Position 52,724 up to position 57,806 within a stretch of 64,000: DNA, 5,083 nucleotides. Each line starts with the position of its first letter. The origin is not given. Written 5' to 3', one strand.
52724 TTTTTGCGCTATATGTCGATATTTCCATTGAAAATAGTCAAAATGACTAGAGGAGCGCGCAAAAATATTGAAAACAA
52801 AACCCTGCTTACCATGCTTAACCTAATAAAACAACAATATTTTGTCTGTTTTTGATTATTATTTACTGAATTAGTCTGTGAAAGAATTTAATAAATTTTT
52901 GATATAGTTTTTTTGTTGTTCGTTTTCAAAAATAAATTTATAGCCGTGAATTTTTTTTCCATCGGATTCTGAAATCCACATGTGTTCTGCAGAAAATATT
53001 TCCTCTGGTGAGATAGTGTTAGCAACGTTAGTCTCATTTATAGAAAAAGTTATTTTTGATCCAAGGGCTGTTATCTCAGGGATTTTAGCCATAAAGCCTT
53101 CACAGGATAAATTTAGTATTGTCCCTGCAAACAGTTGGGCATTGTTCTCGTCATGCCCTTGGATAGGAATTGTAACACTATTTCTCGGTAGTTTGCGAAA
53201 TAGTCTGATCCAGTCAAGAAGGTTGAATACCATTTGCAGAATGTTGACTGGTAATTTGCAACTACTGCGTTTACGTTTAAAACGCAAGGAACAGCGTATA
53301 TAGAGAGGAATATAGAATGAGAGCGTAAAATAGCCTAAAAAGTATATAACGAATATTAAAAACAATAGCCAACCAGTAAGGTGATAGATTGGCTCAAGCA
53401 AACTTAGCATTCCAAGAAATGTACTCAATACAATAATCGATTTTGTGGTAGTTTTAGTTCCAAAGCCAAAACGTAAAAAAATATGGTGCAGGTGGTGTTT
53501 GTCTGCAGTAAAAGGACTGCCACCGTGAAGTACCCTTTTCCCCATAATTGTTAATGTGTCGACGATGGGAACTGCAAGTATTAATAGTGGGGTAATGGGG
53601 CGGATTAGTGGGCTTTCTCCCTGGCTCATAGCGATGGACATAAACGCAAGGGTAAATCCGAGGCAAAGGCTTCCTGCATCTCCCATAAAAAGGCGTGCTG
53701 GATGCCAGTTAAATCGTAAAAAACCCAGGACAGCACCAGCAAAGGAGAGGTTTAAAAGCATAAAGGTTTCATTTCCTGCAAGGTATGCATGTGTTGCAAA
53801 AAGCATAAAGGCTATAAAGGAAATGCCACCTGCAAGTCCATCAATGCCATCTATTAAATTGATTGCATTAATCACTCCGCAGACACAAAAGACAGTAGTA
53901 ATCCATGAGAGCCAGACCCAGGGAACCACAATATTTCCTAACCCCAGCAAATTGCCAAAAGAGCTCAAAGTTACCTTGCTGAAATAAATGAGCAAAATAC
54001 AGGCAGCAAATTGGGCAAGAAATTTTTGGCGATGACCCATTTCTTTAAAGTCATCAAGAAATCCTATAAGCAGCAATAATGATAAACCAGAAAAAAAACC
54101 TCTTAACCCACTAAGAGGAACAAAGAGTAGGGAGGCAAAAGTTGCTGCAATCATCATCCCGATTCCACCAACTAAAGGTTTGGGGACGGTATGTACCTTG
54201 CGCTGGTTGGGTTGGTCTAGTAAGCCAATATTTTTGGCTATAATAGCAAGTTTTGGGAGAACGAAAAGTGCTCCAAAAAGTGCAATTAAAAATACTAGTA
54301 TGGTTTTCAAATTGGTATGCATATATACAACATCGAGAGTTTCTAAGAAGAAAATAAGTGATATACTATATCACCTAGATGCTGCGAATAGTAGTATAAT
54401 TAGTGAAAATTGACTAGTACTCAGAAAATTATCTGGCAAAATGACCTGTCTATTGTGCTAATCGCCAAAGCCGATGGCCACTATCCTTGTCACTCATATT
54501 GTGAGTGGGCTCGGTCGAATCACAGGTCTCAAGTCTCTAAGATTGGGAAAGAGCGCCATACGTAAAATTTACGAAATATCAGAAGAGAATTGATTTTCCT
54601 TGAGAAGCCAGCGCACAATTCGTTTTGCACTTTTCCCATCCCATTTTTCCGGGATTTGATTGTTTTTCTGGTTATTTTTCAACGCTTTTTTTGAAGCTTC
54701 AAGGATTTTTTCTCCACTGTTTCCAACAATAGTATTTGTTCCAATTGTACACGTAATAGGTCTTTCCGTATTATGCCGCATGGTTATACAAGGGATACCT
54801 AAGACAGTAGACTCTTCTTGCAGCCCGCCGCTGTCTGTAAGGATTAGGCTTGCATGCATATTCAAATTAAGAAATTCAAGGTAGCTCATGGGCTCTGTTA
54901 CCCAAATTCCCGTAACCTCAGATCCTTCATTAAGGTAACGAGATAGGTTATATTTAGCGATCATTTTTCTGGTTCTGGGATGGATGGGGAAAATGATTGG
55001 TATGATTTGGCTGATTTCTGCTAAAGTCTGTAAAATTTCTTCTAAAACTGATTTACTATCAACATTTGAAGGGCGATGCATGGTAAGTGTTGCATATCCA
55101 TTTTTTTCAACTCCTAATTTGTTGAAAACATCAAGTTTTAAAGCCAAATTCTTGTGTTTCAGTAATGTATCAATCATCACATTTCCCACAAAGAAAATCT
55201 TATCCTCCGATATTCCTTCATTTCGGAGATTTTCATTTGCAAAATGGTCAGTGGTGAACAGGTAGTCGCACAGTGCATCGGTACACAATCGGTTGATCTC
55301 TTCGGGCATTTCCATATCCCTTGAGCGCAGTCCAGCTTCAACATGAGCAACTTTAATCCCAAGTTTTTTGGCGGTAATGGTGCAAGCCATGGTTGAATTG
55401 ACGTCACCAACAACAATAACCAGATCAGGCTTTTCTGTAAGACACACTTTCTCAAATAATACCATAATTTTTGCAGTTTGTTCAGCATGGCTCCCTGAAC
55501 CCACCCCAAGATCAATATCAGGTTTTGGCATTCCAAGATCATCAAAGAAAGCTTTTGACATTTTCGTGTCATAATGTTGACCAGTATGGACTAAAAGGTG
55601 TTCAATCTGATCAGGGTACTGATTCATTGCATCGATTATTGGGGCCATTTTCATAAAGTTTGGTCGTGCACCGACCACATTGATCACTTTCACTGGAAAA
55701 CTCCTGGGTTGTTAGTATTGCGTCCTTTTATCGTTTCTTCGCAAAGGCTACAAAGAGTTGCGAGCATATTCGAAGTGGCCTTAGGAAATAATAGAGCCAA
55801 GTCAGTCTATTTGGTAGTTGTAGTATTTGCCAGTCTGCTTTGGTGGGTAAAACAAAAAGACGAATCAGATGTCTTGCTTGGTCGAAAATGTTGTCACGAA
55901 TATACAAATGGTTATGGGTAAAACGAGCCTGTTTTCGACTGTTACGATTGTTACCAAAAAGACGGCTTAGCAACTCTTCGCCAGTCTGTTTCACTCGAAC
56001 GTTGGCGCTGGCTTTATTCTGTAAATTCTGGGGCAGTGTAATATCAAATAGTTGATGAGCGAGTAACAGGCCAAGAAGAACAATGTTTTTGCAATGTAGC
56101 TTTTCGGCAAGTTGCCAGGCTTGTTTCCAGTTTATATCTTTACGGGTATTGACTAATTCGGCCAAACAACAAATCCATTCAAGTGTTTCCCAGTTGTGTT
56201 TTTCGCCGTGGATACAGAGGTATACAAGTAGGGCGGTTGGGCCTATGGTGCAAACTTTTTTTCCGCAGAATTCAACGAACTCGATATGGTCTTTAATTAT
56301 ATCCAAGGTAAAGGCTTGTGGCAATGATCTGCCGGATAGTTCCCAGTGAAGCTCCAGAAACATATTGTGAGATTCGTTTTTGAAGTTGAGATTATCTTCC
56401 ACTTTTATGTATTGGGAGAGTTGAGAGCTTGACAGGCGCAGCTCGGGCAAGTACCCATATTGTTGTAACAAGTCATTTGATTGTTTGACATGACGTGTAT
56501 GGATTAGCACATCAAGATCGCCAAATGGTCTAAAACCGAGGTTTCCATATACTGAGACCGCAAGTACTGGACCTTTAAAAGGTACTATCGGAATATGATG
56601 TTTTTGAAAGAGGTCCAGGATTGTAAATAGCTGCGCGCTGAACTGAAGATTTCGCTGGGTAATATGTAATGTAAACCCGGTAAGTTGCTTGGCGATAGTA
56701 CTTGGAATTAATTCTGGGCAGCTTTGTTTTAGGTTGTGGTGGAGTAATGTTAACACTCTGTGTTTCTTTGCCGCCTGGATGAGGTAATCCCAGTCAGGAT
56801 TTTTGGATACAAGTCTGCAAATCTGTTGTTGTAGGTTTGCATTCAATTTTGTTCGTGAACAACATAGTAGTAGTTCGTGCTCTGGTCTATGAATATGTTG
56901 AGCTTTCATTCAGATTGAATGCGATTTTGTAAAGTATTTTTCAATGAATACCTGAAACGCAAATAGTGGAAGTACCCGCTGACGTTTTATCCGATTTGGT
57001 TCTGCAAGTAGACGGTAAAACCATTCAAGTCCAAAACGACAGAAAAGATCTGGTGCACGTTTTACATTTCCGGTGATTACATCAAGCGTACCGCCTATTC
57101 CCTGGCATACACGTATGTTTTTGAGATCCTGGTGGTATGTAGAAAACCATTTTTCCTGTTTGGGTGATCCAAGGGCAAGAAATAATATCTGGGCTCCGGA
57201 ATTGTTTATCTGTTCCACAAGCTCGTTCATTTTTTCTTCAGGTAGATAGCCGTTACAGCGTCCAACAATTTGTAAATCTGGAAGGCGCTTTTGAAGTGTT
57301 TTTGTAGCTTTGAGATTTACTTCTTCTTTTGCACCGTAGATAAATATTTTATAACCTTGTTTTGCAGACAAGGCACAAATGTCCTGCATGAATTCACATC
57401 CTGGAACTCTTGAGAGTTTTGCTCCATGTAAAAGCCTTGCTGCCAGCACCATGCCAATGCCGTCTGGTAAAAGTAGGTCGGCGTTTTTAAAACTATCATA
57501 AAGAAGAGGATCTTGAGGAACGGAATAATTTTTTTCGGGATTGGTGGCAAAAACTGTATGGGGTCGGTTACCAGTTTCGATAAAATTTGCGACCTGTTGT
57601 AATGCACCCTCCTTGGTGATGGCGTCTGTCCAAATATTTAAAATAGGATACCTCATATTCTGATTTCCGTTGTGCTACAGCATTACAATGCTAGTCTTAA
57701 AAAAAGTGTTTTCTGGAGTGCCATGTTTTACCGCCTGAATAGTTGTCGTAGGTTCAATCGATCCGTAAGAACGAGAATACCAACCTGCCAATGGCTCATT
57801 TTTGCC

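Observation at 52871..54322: Priming glycosyl-phosphate transferase (WecA/MraY family) fused to a PilZ c-di-GMP receptor domain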

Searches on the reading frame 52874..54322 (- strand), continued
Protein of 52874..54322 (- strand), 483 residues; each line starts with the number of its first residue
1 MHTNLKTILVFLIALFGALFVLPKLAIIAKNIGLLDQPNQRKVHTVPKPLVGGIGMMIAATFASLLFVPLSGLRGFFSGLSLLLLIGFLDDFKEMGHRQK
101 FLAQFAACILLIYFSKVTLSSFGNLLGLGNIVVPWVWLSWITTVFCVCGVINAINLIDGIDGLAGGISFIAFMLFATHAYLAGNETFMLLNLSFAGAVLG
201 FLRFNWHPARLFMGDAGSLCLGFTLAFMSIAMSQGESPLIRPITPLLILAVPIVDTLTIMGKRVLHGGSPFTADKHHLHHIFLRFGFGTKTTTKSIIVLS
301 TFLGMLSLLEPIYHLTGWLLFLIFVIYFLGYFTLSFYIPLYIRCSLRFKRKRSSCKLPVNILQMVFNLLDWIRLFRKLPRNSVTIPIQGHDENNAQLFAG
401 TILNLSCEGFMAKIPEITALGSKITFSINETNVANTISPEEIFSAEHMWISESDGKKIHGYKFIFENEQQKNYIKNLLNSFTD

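Call 64: search_protein_families(library=pfam, proteins=[L018:212-1978:+, L018:4101-6227:-, L018:6303-7142:-, L018:7142-8947:-, L018:9234-10991:-, L018:10991-11611:-, L019:552-1670:+, L019:1976-3445:+, L019:3778-4683:+, L019:4686-6605:-], max_evalue=0.001)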
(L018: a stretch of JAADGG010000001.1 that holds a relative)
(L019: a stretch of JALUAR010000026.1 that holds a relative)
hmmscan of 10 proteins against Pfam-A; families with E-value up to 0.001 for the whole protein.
L018:212-1978:+ (589 aa): 3 families
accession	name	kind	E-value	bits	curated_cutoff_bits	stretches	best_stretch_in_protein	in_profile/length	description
PF16861.10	Carbam_trans_C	-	1e-61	207.9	27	1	420-588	1-170/170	Carbamoyltransferase C-terminus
PF02543.21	Carbam_trans_N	-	1.1e-57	196.5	24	1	9-358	2-345/346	Carbamoyltransferase N-terminus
PF00814.31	TsaD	-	3.3e-05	24.2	24.8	0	282-333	190-237/264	tRNA N6-adenosine threonylcarbamoyltransferase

L018:4101-6227:- (709 aa): 4 families
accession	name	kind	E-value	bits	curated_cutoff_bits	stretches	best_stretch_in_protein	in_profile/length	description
PF03483.22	B3_4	-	4.7e-68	228.6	29.3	1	115-286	2-173/174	B3/4 domain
PF17759.6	tRNA_synthFbeta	-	2.4e-50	171.4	22.4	1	387-597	6-214/214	Phenylalanyl tRNA synthetase beta chain CLM domain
PF03484.21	B5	-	6.6e-27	94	28.6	1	307-373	1-67/67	tRNA synthetase B5 domain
PF03147.19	FDX-ACB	-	6.2e-26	91.1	31.1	1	614-707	1-94/94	Ferredoxin-fold anticodon binding domain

L018:6303-7142:- (280 aa): 1 family
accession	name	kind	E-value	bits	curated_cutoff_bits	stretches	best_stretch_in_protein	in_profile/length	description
PF00809.28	Pterin_bind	-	2.3e-91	306.2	25.5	1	19-260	1-244/244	Pterin binding enzyme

L018:7142-8947:- (602 aa): 11 families
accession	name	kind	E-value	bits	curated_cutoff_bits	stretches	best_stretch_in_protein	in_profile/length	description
PF01434.24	Peptidase_M41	-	3.8e-74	249.1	29.9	1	401-589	1-190/191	Peptidase family M41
PF00004.35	AAA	-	5.3e-48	163.2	21.2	1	188-319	1-129/131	ATPase family associated with various cellular activities (AAA)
PF17862.7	AAA_lid_3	-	1.8e-18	66.2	27.2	1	343-387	1-45/45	AAA+ lid domain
PF06480.20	FtsH_ext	-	1.6e-17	64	25.5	1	7-94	1-103/103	FtsH Extracellular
PF07728.20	AAA_5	-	1.4e-06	28.8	22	1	187-308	1-136/139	AAA domain (dynein-related subfamily)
PF06068.19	TIP49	-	3.8e-06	26.8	23.8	1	178-222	46-89/347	TIP49 P-loop domain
PF05496.18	RuvB_N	-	0.00013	22.2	27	1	183-254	31-94/159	Holliday junction DNA helicase RuvB P-loop domain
PF23902.1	AAA_lid_PRS2_C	-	0.00015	22.3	34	1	326-393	3-71/73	PRS2 AAA+ lid C-terminal domain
PF13191.12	AAA_16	-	0.00052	21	32.6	0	183-209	24-48/167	AAA ATPase domain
PF07724.20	AAA_2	-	0.00054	20.5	27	0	188-257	6-88/166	AAA domain (Cdc48 subfamily)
PF13401.12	AAA_22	-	0.00059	20.6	27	0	188-214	8-37/130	AAA domain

L018:9234-10991:- (586 aa): 2 families
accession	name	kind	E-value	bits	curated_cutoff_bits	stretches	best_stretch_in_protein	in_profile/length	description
PF00654.25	Voltage_CLC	-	2.4e-94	316.8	24.8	1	80-420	2-345/346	Voltage gated chloride channel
PF00571.33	CBS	-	1.6e-16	60.8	24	2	454-510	1-56/57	CBS domain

L018:10991-11611:- (207 aa): 1 family
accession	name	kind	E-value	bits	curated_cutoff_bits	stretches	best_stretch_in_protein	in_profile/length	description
PF01725.21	Ham1p_like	-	2.1e-65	220.6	22.5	1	12-199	1-186/186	Ham1 family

L019:552-1670:+ (373 aa): 1 family
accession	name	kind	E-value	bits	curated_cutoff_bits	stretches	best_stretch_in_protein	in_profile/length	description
PF14907.12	NTP_transf_5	-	1.5e-38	133.3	31.2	1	34-264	14-242/249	Uncharacterised nucleotidyltransferase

L019:1976-3445:+ (490 aa): 2 families
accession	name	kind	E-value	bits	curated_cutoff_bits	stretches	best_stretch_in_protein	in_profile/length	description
PF00953.26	Glycos_transf_4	-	3.1e-43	148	27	1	74-229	3-159/160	Glycosyl transferase family 4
PF07238.19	PilZ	-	1.6e-15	57.7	22.5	1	374-474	3-101/102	PilZ domain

L019:3778-4683:+ (302 aa): 3 families
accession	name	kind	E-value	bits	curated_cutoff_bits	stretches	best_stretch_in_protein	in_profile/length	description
PF08668.18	HDOD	-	1.5e-58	197.9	22.9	1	32-229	1-195/196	HDOD domain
PF01966.28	HD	-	2.3e-12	47.7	22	1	129-250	3-113/116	HD domain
PF18019.7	Cas3_HD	-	9.3e-05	23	23.1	1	127-268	15-158/207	Cas3, HD domain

L019:4686-6605:- (640 aa): 1 family
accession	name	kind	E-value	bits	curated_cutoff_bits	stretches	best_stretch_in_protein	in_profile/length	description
PF00128.31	Alpha-amylase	-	3.8e-23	82.9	22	1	131-395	33-315/446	Alpha amylase, catalytic domain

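Call 71: search_protein_families(library=pfam, proteins=[L009:208-1494:+, L011:502-1746:+, L005:269-1609:+], max_evalue=0.01)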
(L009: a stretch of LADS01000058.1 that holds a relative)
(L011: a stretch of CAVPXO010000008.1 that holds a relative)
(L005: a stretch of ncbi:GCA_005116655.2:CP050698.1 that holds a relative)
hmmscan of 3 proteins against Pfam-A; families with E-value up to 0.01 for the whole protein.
L009:208-1494:+ (429 aa): 1 family
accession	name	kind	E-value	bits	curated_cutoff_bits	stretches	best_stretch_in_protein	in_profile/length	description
PF04932.20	Wzy_C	-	2.6e-08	34.2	31.7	1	218-366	2-149/149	O-Antigen ligase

L011:502-1746:+ (415 aa): 1 family
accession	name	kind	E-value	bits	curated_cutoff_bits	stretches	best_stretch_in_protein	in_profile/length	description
PF04932.20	Wzy_C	-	9.4e-11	42.1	31.7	1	189-326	5-149/149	O-Antigen ligase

L005:269-1609:+ (447 aa): 2 families
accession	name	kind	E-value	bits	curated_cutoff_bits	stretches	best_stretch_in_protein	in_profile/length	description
PF02223.23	Thymidylate_kin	-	0.00044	20.4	27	0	233-384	2-138/185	Thymidylate kinase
PF13401.12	AAA_22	-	0.0018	19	27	1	233-281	11-61/130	AAA domain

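Call 73: list_cluster_members(proteins=[P0114, P0118, P0019])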
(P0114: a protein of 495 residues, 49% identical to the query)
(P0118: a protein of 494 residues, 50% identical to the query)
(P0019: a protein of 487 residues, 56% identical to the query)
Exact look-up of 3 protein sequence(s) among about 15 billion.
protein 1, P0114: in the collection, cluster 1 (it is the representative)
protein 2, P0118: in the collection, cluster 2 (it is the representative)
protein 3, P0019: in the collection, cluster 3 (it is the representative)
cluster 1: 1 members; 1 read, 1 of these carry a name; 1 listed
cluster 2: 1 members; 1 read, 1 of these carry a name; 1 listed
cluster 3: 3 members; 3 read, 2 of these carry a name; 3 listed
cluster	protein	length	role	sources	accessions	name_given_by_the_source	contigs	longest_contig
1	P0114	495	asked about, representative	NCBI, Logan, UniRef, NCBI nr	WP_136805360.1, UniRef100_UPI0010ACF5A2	PilZ domain-containing protein [Desulfosediminicola flagellatus] | PilZ domain-containing protein n=1 Tax=Desulfosediminicola flagellatus TaxID=2569541 ...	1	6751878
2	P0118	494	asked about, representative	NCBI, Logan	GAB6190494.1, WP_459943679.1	PilZ domain-containing protein [Desulfocastanea catecholica]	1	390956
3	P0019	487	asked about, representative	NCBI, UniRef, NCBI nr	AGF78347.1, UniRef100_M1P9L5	UDP-N-acetylmuramyl pentapeptide phosphotransferase/UDP-N-acetylglucosamine-1-phosphate ...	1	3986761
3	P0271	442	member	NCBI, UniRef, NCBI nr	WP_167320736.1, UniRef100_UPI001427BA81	MraY family glycosyltransferase [Desulfocapsa sulfexigens] | MraY family glycosyltransferase n=1 Tax=Desulfocapsa sulfexigens TaxID=65555 ...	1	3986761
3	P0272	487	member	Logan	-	-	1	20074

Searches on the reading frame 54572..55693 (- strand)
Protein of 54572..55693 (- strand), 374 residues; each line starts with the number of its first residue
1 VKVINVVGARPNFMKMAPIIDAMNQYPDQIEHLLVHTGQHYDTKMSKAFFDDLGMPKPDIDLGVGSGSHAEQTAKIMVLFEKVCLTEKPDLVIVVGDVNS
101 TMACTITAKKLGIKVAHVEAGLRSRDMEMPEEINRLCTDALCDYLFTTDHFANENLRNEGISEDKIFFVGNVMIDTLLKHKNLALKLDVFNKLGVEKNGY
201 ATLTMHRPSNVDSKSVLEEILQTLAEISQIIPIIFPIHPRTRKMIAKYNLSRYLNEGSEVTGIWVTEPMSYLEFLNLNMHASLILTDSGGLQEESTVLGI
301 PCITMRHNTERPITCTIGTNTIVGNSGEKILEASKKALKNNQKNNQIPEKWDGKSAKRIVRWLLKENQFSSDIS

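Call 9: search_protein_families(library=pfam, proteins=[window:54572-55693:-], max_evalue=0.001)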
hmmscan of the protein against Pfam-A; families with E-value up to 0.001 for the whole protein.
window:54572-55693:- (374 aa): 1 family
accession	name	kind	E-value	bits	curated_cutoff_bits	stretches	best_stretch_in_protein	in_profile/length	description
PF02350.25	Epimerase_2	-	7.6e-102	341.2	30.6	1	29-363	8-346/347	UDP-N-acetylglucosamine 2-epimerase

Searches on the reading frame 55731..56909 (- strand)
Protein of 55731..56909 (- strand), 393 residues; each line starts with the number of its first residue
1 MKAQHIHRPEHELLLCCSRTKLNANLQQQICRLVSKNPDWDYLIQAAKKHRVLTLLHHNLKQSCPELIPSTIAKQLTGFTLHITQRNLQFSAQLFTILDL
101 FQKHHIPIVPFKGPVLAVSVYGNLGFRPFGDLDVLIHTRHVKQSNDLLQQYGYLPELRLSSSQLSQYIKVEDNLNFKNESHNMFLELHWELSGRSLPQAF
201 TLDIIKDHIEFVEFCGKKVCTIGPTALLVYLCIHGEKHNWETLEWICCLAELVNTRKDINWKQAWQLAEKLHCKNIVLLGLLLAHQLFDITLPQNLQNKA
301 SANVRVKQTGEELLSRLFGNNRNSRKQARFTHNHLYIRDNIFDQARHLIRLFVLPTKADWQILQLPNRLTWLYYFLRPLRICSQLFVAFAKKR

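Call 9: search_protein_families(library=pfam, proteins=[window:55731-56909:-], max_evalue=0.001)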
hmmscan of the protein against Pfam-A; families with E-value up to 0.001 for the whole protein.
window:55731-56909:- (393 aa): 1 family
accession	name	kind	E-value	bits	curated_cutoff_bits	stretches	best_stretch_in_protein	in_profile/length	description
PF14907.12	NTP_transf_5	-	8.9e-57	192.9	31.2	1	38-289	3-249/249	Uncharacterised nucleotidyltransferase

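Call 28: search_protein_families(library=ncbifam, proteins=[window:55731-56909:-], max_evalue=0.00001)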
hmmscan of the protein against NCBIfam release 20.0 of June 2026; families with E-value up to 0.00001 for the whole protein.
window:55731-56909:- (393 aa): 0 families

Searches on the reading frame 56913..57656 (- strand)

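Call 9: search_protein_families(library=pfam, proteins=[window:56913-57656:-], max_evalue=0.001)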
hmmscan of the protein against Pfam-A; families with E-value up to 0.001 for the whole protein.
window:56913-57656:- (248 aa): 1 family
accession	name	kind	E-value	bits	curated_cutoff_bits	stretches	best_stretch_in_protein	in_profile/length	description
PF03808.19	Glyco_tran_WecG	-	5.9e-58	195.8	27.4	1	59-226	1-167/168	Glycosyl transferase WecG/TagA/CpsF family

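Call 28: search_protein_families(library=ncbifam, proteins=[window:56913-57656:-], max_evalue=0.00001)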
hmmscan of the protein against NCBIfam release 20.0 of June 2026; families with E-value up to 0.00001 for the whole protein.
window:56913-57656:- (248 aa): 4 families
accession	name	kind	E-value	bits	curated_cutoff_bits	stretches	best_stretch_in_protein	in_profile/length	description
TIGR00696.1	wecG_tagA_cpsF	superfamily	6.2e-51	172.6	69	1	57-230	4-176/178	WecB/TagA/CpsF family glycosyltransferase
NF041710.1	UDPacetylman_taseTarA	equivalog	9e-45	153.1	350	1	4-241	10-245/247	N-acetylglucosaminyldiphosphoundecaprenol N-acetyl-beta-D-mannosaminyltransferase TarA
NF002980.1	PRK03692.1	equivalog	9e-43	146.4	323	1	23-230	21-229/240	lipopolysaccharide N-acetylmannosaminouronosyltransferase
NF041872.1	EPS_EpsA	equivalog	8.2e-29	100.8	500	1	5-236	20-252/265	exopolysaccharide biosynthesis glycosyltransferase EpsA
